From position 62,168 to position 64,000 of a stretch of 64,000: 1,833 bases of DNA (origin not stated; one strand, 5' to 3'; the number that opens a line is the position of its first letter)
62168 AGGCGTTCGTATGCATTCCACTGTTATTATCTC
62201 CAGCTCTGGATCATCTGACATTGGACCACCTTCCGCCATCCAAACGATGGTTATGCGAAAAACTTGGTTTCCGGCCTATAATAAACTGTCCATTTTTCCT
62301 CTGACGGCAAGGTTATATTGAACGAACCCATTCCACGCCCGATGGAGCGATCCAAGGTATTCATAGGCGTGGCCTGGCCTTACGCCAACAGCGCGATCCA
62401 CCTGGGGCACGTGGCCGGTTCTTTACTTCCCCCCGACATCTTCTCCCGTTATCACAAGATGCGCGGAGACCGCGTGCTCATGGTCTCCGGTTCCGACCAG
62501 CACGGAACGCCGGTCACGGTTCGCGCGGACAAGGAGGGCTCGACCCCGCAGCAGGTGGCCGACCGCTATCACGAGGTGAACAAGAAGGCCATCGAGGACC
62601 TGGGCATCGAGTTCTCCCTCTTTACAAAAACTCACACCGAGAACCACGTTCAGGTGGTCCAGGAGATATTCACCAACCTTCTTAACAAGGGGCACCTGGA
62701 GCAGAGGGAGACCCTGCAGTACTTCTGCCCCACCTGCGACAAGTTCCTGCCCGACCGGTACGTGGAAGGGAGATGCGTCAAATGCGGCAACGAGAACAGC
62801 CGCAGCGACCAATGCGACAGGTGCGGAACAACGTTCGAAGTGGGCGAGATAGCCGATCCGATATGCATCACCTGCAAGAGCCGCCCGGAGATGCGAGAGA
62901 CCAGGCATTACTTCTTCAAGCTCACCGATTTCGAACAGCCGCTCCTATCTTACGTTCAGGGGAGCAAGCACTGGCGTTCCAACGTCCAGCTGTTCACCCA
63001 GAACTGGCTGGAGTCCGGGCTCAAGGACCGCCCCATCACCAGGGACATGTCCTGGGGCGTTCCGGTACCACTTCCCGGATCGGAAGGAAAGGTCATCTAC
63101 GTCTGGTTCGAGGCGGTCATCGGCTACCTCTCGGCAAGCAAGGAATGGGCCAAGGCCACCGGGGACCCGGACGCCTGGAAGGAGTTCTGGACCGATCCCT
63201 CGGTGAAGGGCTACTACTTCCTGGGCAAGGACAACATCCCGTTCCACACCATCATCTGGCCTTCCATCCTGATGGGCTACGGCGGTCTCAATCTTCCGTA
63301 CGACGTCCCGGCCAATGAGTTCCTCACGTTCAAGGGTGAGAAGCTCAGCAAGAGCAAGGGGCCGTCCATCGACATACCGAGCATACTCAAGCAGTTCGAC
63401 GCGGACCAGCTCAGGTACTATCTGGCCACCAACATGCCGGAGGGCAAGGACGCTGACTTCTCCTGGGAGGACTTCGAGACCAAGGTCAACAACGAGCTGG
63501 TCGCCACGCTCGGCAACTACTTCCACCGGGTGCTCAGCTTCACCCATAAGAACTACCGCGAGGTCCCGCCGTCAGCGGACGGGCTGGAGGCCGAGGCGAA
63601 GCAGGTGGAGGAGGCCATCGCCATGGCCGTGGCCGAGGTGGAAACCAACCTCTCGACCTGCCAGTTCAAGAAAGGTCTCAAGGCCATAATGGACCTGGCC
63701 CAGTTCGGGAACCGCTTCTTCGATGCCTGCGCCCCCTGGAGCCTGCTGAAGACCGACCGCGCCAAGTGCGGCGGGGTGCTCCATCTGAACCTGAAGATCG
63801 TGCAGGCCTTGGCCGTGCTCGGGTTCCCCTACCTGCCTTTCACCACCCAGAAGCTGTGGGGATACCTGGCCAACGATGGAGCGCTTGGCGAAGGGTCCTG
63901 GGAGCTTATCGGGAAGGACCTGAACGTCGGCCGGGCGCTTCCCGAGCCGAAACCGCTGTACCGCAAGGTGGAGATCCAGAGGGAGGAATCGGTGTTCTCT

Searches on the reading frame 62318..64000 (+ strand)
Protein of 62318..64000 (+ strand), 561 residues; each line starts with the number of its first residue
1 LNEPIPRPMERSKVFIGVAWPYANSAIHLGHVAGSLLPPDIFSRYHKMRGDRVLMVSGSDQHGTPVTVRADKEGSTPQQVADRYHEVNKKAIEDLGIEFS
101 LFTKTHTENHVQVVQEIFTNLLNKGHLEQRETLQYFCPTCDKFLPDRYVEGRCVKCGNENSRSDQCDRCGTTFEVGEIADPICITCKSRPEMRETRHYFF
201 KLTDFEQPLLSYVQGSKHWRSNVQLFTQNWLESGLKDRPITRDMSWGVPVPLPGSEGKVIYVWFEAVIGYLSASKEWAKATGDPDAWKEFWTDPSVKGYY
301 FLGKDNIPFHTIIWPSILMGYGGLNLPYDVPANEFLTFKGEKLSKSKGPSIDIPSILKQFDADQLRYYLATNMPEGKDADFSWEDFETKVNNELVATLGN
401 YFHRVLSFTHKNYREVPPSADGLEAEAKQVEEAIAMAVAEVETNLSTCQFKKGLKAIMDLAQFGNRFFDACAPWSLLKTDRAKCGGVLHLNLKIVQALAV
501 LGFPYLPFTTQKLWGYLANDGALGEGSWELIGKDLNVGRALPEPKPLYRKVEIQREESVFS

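Call 58: search_protein_families(library=pfam, proteins=[window:62318-64000:+], max_evalue=0.00001)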
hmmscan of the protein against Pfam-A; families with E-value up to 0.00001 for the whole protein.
window:62318-64000:+ (561 aa): 4 families
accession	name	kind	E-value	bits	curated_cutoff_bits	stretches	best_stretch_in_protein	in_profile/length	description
PF09334.17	tRNA-synt_1g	-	8.2e-149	496.1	20.1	1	15-406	2-391/391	tRNA synthetases class I (M)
PF00133.28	tRNA-synt_1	-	1.5e-24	87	22.7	1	17-252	28-245/414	tRNA synthetases class I (I, L, M and V)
PF19303.5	Anticodon_3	-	6.7e-14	52.5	23.5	1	422-554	6-138/152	Anticodon binding domain of methionyl tRNA ligase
PF01406.26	tRNA-synt_1e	-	1.1e-11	45.1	27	0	333-372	244-283/301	tRNA synthetases class I (C) catalytic domain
